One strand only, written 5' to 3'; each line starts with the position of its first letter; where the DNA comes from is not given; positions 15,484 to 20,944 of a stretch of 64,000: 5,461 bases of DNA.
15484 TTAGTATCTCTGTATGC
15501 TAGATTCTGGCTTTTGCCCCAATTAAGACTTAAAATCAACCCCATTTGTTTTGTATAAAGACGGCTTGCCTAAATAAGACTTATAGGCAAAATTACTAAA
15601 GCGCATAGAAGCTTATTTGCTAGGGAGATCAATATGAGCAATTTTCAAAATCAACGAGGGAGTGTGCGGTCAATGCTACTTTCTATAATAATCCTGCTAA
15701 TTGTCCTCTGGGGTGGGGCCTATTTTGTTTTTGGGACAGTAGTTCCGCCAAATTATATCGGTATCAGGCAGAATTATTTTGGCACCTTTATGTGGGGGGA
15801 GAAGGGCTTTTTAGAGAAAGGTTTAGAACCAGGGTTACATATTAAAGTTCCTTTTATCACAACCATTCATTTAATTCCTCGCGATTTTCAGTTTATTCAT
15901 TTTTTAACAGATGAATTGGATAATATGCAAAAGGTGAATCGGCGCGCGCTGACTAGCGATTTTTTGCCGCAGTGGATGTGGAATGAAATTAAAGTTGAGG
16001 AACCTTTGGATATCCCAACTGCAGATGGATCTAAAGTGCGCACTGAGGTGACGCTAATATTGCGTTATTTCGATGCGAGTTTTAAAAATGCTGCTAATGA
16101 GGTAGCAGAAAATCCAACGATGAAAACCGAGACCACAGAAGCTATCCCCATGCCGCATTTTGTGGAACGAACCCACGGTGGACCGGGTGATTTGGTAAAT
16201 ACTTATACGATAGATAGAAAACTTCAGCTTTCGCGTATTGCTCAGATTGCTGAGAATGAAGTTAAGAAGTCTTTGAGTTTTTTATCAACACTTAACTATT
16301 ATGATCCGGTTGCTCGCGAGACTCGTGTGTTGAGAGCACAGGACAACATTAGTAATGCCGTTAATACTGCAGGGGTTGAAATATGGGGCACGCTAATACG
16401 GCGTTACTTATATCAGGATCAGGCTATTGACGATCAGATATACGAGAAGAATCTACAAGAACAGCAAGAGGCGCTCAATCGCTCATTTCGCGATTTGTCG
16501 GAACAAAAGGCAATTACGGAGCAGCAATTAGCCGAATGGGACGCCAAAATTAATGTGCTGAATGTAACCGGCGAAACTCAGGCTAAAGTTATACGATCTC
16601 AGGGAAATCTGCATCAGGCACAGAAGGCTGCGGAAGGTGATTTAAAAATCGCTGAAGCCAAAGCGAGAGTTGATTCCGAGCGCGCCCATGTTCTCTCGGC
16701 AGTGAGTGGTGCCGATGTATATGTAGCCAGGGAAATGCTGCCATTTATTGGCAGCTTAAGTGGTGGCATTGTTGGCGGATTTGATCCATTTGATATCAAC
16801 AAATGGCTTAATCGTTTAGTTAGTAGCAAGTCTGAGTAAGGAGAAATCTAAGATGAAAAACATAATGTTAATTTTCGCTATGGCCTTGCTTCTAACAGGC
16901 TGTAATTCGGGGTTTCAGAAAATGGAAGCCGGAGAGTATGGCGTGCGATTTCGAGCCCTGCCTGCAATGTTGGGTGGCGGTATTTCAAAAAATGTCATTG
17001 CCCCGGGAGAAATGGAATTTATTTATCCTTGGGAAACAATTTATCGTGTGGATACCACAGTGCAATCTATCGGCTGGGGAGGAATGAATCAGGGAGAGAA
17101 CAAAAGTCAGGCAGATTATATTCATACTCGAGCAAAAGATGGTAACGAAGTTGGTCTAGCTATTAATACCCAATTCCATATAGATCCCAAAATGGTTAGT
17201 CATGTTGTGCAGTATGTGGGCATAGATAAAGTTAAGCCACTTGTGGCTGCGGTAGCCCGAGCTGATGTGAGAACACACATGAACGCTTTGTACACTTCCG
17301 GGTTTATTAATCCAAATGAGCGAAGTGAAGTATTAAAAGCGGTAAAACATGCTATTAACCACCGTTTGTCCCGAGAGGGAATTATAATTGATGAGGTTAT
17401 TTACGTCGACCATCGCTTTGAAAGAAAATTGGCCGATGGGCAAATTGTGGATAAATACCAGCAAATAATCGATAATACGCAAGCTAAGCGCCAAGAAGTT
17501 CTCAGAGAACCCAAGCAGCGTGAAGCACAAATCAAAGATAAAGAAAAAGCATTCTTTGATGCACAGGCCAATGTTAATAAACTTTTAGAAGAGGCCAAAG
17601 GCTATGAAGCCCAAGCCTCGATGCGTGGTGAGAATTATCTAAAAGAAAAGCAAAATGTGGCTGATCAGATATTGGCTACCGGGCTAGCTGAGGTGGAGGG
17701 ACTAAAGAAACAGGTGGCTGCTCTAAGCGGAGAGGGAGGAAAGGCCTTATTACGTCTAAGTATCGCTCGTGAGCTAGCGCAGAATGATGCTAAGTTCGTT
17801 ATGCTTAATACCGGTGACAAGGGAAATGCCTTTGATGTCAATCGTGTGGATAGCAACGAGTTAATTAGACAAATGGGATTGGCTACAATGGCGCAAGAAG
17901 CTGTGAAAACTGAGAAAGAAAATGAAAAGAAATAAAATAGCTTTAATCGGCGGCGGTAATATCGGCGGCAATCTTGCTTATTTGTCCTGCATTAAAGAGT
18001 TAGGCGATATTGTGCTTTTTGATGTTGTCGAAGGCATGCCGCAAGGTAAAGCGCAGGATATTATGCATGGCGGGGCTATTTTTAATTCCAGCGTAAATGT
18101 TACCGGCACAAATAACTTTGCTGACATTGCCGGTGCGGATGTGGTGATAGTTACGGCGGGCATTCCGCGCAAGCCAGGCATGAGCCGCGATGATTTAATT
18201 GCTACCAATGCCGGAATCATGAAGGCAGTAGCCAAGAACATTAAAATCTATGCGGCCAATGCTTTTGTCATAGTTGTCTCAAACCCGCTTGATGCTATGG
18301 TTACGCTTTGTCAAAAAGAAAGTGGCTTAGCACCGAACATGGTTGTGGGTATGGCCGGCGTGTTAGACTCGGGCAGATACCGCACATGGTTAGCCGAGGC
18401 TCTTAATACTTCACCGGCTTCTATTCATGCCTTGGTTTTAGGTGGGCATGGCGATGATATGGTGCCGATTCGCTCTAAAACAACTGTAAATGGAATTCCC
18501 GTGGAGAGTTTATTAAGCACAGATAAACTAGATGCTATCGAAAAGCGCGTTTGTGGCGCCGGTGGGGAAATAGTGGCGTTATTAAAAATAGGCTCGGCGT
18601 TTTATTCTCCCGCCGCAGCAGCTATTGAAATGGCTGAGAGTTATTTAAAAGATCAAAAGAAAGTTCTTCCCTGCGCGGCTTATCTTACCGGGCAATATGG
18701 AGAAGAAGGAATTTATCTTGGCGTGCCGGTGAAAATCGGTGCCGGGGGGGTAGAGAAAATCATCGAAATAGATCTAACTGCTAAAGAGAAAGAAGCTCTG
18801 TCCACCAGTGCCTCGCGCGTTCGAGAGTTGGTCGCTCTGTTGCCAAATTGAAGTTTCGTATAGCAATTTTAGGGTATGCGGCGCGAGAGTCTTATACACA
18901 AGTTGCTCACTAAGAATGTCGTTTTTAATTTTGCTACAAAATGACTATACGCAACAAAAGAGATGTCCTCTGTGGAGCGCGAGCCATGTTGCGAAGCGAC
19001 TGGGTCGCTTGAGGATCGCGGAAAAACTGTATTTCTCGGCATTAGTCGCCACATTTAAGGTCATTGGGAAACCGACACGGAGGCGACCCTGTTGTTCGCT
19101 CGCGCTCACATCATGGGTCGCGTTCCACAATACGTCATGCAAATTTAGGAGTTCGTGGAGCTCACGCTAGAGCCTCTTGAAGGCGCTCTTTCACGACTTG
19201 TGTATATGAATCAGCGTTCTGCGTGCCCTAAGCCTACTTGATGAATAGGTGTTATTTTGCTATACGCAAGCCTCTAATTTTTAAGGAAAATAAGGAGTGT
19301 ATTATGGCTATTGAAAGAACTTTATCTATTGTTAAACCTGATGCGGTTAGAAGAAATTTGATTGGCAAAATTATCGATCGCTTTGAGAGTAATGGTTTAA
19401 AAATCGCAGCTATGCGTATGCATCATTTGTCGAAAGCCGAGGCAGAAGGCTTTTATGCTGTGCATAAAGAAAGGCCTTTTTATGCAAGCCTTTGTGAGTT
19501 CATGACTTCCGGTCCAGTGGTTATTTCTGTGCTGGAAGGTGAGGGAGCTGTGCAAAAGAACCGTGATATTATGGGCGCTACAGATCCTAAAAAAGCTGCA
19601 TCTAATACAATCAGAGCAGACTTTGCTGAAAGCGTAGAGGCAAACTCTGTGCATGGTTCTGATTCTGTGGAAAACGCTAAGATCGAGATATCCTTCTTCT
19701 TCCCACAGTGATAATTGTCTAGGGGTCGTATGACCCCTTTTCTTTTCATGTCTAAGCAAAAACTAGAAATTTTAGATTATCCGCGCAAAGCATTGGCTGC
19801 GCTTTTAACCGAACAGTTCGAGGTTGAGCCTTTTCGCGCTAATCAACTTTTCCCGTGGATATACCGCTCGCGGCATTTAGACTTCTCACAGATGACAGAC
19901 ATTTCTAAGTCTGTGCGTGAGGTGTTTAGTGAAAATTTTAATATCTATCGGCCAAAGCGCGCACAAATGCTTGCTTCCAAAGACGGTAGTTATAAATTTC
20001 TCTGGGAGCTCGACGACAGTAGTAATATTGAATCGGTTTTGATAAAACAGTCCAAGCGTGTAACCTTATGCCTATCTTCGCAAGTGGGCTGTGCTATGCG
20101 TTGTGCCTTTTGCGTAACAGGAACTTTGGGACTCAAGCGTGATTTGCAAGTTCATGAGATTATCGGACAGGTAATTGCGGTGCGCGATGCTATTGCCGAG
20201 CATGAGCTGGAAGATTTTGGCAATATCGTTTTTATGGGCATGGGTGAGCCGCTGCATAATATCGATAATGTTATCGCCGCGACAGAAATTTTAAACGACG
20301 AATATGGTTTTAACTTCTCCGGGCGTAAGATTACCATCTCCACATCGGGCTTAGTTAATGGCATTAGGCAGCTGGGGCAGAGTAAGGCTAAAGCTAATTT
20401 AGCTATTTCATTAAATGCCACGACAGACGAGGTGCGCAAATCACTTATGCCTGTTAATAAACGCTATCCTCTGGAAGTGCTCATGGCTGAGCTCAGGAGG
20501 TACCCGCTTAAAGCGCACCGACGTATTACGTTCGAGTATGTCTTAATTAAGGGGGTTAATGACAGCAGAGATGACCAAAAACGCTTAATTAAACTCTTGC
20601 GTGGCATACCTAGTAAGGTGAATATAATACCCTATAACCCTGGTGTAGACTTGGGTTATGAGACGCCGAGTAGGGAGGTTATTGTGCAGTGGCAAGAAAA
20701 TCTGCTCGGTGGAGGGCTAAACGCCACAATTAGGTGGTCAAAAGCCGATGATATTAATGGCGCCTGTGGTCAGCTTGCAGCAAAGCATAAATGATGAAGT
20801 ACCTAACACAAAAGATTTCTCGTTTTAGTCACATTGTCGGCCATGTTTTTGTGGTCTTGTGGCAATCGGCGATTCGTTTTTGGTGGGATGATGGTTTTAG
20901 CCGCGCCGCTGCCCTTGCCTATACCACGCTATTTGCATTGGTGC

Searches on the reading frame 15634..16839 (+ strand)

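Call 15: search_protein_families(library=ncbifam, proteins=[window:15634-16839:+])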
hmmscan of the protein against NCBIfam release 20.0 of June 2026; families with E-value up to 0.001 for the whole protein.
window:15634-16839:+ (401 aa): 2 families
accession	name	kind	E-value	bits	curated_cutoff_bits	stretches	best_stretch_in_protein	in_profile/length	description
TIGR01932.1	hflC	equivalog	5e-05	22.3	134.4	0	14-114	4-95/318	protease modulator HflC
NF008259.0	PRK11029.1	equivalog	6.9e-05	22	427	0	37-92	23-76/334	protease modulator HflC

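Call 61: search_protein_families(library=pfam, proteins=[window:15634-16839:+], max_evalue=0.001)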
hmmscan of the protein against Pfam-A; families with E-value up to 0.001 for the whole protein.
window:15634-16839:+ (401 aa): 1 family
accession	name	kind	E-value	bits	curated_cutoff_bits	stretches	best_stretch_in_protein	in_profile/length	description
PF01145.31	Band_7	-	4.1e-07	30.7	23.6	1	36-297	2-173/176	SPFH domain / Band 7 family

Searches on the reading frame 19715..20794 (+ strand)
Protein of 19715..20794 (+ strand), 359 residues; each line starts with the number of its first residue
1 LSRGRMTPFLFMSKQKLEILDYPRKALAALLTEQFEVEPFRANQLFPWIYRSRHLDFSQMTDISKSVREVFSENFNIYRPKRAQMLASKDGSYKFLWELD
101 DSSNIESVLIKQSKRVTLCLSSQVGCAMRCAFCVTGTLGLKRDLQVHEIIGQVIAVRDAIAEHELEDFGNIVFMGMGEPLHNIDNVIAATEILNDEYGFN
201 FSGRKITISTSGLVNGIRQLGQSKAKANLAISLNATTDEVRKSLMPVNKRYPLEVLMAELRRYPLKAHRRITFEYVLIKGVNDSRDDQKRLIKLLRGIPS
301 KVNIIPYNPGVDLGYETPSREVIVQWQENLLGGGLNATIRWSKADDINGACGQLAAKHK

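Call 15: search_protein_families(library=ncbifam, proteins=[window:19715-20794:+])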
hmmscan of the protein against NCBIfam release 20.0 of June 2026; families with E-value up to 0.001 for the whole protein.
window:19715-20794:+ (359 aa): 14 families
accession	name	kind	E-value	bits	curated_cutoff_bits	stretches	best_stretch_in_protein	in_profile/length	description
TIGR00048.1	rRNA_mod_RlmN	equivalog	3.9e-118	394.4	290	1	14-358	4-346/355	dual-specificity RNA methyltransferase RlmN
NF008396.0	PRK11194.1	equivalog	1.1e-94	317.4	633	1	12-356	8-355/379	dual-specificity RNA methyltransferase RlmN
NF011031.0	PRK14461.1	equivalog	9.1e-81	271.7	601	1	15-358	6-365/372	ribosomal RNA large subunit methyltransferase N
NF000424.4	CfrAB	exception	2e-63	214.8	530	1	34-355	13-337/338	Cfr family 23S rRNA (adenine(2503)-C(8))-methyltransferase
NF011024.0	PRK14453.1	equivalog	2.6e-63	214.4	468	1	34-357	17-343/348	23S rRNA (adenine(2503)-C(8))-methyltransferase Cfr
NF011040.0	PRK14470.1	equivalog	5e-62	210.3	441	1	82-358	62-335/338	ribosomal RNA large subunit methyltransferase N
TIGR04432.1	rSAM_Cfr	equivalog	5.3e-62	210.1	550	1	33-355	14-339/341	Cfr family 23S rRNA (adenine(2503)-C(8))-methyltransferase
NF011034.0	PRK14464.1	equivalog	1.8e-59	201.3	422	1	87-357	70-329/348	RNA methyltransferase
TIGR04100.1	rSAM_pair_X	hypoth_equivalog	3.8e-09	36.4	262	1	126-240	18-133/197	TIGR04100 family radical SAM protein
TIGR04038.1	tatD_link_rSAM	subfamily_domain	1.3e-07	31.6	129.7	1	124-242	16-131/192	TatD family nuclease-associated radical SAM protein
TIGR02493.1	PFLA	equivalog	3e-06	26.8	231.75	1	125-308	24-198/235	pyruvate formate-lyase-activating protein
NF043069.1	T4HPD_activ_SAM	equivalog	1.8e-05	24.3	425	1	125-308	84-254/299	trans-4-hydroxy-L-proline dehydratase activase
NF008356.0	PRK11145.1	equivalog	0.00018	20.9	375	1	124-308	28-203/246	pyruvate formate lyase 1-activating protein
TIGR00238.1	TIGR00238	subfamily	0.00084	18.4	199.2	0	88-188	88-179/331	KamA family radical SAM protein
